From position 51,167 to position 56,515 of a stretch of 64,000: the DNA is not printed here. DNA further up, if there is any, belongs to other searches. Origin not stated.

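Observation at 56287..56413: Two giant same-strand ORFs (1682 aa and 998 aa) overlap out of frame: possibly one ~2700-aa gene broken by a frameshift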

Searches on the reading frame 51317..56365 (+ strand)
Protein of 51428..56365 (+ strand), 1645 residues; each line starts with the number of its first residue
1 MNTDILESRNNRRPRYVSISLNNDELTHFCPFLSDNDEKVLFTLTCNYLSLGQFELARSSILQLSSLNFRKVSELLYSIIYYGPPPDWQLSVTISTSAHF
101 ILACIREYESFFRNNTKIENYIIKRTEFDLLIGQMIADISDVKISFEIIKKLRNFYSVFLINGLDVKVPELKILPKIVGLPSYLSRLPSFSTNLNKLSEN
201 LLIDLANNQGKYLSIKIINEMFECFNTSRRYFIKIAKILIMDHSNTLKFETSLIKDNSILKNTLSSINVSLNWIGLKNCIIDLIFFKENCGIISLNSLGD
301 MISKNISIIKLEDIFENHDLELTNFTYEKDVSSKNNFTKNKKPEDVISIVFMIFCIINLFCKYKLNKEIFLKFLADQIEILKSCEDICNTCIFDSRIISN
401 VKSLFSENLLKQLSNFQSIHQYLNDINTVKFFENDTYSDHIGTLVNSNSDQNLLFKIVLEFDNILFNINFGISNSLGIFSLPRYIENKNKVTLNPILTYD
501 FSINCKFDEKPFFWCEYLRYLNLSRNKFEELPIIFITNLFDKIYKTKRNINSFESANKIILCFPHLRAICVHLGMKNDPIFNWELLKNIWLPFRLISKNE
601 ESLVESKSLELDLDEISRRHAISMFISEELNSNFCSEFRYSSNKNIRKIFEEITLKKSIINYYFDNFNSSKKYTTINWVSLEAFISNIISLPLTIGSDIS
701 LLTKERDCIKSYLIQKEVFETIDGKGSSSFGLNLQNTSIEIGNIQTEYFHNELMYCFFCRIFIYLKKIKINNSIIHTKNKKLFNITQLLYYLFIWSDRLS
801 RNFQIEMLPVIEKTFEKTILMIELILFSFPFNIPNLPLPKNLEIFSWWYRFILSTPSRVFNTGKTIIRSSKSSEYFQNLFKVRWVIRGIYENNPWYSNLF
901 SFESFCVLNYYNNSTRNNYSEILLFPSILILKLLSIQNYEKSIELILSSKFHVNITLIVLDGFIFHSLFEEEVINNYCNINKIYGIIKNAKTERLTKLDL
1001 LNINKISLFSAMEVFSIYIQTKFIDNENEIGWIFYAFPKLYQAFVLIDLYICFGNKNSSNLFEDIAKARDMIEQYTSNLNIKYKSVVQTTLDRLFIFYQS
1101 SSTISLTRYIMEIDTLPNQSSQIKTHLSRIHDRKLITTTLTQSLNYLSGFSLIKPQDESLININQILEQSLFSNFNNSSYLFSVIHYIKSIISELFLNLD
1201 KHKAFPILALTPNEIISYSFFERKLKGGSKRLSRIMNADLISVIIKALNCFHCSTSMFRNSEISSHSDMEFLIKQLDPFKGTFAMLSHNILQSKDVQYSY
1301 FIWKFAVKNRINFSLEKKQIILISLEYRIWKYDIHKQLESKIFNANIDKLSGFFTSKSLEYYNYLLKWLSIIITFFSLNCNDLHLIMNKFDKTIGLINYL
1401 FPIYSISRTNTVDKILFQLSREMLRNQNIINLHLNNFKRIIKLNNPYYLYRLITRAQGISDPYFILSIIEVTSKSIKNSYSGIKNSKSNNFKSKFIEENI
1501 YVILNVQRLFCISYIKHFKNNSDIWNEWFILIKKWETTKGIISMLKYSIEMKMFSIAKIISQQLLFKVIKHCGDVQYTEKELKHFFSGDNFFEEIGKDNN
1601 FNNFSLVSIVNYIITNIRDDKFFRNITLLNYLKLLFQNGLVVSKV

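Call 5: search_protein_families(library=pfam, proteins=[window:51428-56362:+], max_evalue=1)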
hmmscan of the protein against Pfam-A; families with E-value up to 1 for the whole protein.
window:51428-56362:+ (1645 aa): 1 family
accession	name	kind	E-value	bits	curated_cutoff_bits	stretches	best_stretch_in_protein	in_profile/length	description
PF00560.39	LRR_1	-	0.028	14.9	20.6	0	518-538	2-22/23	Leucine Rich Repeat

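Call 15: list_cluster_members(proteins=[window:51428-56362:+, window:56515-59406:+, L001:5372-13351:+, window:56413-59406:+, window:51317-56362:+])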
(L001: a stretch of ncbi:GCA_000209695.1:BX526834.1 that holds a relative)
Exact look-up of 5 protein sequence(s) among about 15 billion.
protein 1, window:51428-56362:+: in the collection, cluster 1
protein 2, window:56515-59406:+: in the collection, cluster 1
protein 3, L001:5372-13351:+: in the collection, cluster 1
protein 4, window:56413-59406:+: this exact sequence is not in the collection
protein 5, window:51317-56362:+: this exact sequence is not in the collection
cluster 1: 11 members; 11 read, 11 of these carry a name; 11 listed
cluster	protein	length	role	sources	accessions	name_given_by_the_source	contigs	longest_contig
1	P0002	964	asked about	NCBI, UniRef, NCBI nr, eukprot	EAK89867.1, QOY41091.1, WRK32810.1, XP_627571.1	hypothetical protein [Cryptosporidium parvum Iowa II] | Uncharacterized protein n=2 Tax=Cryptosporidium parvum TaxID=5807 RepID=Q5CX83_CRYPI | QOY41091.1 hypothetical protein CPATCC_002736 [Cryptosporidium parvum]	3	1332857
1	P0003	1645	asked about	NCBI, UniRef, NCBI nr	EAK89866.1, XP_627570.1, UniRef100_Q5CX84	hypothetical protein [Cryptosporidium parvum Iowa II] | Uncharacterized protein n=1 Tax=Cryptosporidium parvum (strain Iowa II) TaxID=353152 ...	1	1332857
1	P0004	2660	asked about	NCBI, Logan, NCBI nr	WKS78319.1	hypothetical protein CPCDC_6g2101 [Cryptosporidium sp. 43IA8]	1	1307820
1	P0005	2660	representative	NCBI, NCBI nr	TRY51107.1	Uncharacterized protein CTYZ_00001391 [Cryptosporidium tyzzeri]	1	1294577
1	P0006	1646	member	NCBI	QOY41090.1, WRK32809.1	Uncharacterized protein cpbgf_6002100, partial [Cryptosporidium parvum]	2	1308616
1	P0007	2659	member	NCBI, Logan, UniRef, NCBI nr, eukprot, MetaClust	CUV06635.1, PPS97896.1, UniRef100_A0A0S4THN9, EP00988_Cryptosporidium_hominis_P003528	unnamed protein product [Cryptosporidium hominis] | Uncharacterized protein n=2 Tax=Cryptosporidium hominis TaxID=237895 ... | Uncharacterized protein GY17_00000214 [Cryptosporidium hominis]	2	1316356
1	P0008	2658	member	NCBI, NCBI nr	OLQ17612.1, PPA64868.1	hypothetical protein ChUKH1_02310 [Cryptosporidium hominis] | hypothetical protein ChTU502y2012_406g0750 [Cryptosporidium hominis]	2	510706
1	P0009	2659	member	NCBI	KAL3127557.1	hypothetical protein CHM_6g2101 [Cryptosporidium hominis]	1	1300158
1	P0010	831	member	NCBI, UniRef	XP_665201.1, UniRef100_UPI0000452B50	hypothetical protein, partial [Cryptosporidium hominis TU502] | hypothetical protein n=1 Tax=Cryptosporidium hominis (strain TU502) TaxID=353151 ...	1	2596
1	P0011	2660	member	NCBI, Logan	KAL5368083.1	hypothetical protein CPHLJ_6g2101 [Cryptosporidium parvum]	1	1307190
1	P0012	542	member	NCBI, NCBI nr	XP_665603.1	hypothetical protein [Cryptosporidium hominis TU502]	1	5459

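Call 17: find_encoding_contigs(protein=P0002, flank=7000, max_places=10)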
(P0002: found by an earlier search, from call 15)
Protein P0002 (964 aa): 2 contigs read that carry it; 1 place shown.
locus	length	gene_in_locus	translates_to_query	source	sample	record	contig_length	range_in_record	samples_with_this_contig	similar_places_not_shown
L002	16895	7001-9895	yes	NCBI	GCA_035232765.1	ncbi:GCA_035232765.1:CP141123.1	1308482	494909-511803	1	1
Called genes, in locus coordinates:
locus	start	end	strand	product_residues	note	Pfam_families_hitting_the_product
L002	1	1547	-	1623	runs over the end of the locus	PF12662:cEGF (faint)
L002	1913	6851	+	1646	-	-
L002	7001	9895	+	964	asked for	-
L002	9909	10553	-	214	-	-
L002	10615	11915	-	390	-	PF04452:Methyltrans_RNA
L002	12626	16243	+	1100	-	PF07885:Ion_trans_2, PF03493:BK_channel_a (weak)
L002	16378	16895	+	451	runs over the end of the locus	PF23634:PH_CERLI1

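Call 21: find_encoding_contigs(protein=window:51428-56365:+, flank=2000, max_places=10)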
Protein window:51428-56365:+ (1645 aa): no gene with exactly this product is on record in the collection.

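Call 22: find_encoding_contigs(protein=P0004, flank=1000, max_places=10)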
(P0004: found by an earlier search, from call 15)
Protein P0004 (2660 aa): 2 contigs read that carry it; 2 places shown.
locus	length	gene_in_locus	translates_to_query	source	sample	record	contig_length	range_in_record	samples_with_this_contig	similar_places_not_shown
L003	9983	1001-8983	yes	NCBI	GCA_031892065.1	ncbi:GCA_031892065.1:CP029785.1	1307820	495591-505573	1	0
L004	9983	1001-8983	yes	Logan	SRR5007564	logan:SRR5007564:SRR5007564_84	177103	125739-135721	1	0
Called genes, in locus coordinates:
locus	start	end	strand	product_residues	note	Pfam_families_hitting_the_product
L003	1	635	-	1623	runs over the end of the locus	PF12662:cEGF (faint)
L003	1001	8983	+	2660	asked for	-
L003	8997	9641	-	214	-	-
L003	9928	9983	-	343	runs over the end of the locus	PF04452:Methyltrans_RNA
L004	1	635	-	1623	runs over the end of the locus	PF12662:cEGF (faint)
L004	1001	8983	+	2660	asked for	-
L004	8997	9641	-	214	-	-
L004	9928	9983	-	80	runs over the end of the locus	PF04452:Methyltrans_RNA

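Call 34: search_solved_structures(query=A1, max_evalue=10, show_alignments=2)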
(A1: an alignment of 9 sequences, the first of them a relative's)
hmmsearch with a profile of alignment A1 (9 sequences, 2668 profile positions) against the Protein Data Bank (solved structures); distinct sequences matched with E-value up to 10: 0.

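Call 35: search_protein_families(library=pfam, alignment_id=A1, max_evalue=1)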
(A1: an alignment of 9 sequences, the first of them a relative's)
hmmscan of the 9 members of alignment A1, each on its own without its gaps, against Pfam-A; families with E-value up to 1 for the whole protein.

A. member 1, P0004 (2660 aa): 1 family
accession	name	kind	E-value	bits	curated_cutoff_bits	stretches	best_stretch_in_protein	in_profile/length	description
PF00560.39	LRR_1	-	0.1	13.2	20.6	0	518-538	2-22/23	Leucine Rich Repeat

B. families by the number of members that match (of 9 scanned): 5 families
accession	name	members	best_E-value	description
PF00560.39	LRR_1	2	0.1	Leucine Rich Repeat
PF22130.1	Phage_gp38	1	0.092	Lactococcus phage gp38-like protein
PF03217.20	SlpA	1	0.11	Surface layer protein A domain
PF22622.2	MFE-2_hydrat-2_N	1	0.11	MFE-2 hydratase 2 N-terminal domain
PF23511.1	Microp_apicomplexa_7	1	0.23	Apicomplexa microprotein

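Call 36: find_homologous_proteins(query=A1, max_evalue=0.01)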
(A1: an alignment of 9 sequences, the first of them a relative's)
Query A1 (9 sequences) (2660 aa, profile of the alignment): 14 proteins with E <= 0.01 among 7083 candidates.
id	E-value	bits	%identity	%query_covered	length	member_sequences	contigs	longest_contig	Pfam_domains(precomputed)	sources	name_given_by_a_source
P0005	0.0e+0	4433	97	100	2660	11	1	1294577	-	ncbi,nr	ncbi:Uncharacterized protein CTYZ_00001391 [Cryptosporidium tyzzeri]|nr:Uncharacterized protein CTYZ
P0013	0.0e+0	4201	75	100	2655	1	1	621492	-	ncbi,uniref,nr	ncbi:uncharacterized protein ELE39_002357 [Cryptosporidium sp. chipmunk genotype I]|uniref:uncharact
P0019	0.0e+0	4180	90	100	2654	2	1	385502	-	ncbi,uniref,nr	ncbi:hypothetical protein CmeUKMEL1_12845 [Cryptosporidium meleagridis]|uniref:Uncharacterized prote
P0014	0.0e+0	3737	42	100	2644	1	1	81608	-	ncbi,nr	ncbi:hypothetical protein HWI79_82 [Cryptosporidium felis]|nr:hypothetical protein HWI79_82 [Cryptos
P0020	0.0e+0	3606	68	100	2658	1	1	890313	-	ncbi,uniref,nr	ncbi:uncharacterized protein cubi_02334 [Cryptosporidium ubiquitum]|uniref:Uncharacterized protein n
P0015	0.0e+0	3539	36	99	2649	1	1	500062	-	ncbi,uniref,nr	ncbi:hypothetical protein FG386_000290 [Cryptosporidium ryanae]|uniref:uncharacterized protein n=1 T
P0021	0.0e+0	3416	62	100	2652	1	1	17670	-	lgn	-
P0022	0.0e+0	3386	61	100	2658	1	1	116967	-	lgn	-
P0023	0.0e+0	2948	53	100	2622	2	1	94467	-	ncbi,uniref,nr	ncbi:hypothetical protein OJ252_1534 [Cryptosporidium canis]|uniref:Non-specific serine/threonine pr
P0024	0.0e+0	2864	52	83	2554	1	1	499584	-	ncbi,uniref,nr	ncbi:hypothetical protein OJ253_289 [Cryptosporidium canis]|uniref:Uncharacterized protein n=1 Tax=C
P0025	0.0e+0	2848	36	99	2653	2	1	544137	-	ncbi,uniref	ncbi:hypothetical protein RS030_71026 [Cryptosporidium xiaoi]|uniref:Uncharacterized protein n=1 Tax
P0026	3.0e-31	126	32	5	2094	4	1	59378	-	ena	-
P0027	1.5e-27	113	30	6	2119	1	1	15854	-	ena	-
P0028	8.7e-20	88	26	6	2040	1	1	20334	-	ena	-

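Call 38: search_protein_families(library=pfam, proteins=[P0026, P0027, P0028], max_evalue=1)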
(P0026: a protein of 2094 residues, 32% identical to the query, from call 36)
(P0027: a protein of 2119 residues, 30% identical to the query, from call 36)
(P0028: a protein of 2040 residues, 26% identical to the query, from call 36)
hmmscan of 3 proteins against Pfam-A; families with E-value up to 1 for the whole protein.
P0026 (2094 aa): 2 families
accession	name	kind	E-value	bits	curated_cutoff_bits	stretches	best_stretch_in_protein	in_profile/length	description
PF23387.2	TPR_IFT80_172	-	0.076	13.3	25.6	0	1920-1964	73-115/147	IFT80/172/WDR35/WDR19 TPR domain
PF12176.13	MtaB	-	0.39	9.9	25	1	1149-1188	287-327/460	Methanol-cobalamin methyltransferase B subunit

P0027 (2119 aa): 1 family
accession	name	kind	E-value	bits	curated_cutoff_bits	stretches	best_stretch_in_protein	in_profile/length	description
PF14840.11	DNA_pol3_delt_C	-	0.28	11.9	27.3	0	1676-1753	26-100/125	Processivity clamp loader gamma complex DNA pol III C-term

P0028 (2040 aa): 0 families

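Call 39: search_solved_structures(query=P0026, max_evalue=10, show_alignments=2)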
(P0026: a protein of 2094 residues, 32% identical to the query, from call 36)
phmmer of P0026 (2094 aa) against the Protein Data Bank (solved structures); distinct sequences matched with E-value up to 10: 1.
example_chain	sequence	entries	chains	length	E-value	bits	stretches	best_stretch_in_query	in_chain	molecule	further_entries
3jte_A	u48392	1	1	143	0.86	9.8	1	233-288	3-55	Response regulator receiver protein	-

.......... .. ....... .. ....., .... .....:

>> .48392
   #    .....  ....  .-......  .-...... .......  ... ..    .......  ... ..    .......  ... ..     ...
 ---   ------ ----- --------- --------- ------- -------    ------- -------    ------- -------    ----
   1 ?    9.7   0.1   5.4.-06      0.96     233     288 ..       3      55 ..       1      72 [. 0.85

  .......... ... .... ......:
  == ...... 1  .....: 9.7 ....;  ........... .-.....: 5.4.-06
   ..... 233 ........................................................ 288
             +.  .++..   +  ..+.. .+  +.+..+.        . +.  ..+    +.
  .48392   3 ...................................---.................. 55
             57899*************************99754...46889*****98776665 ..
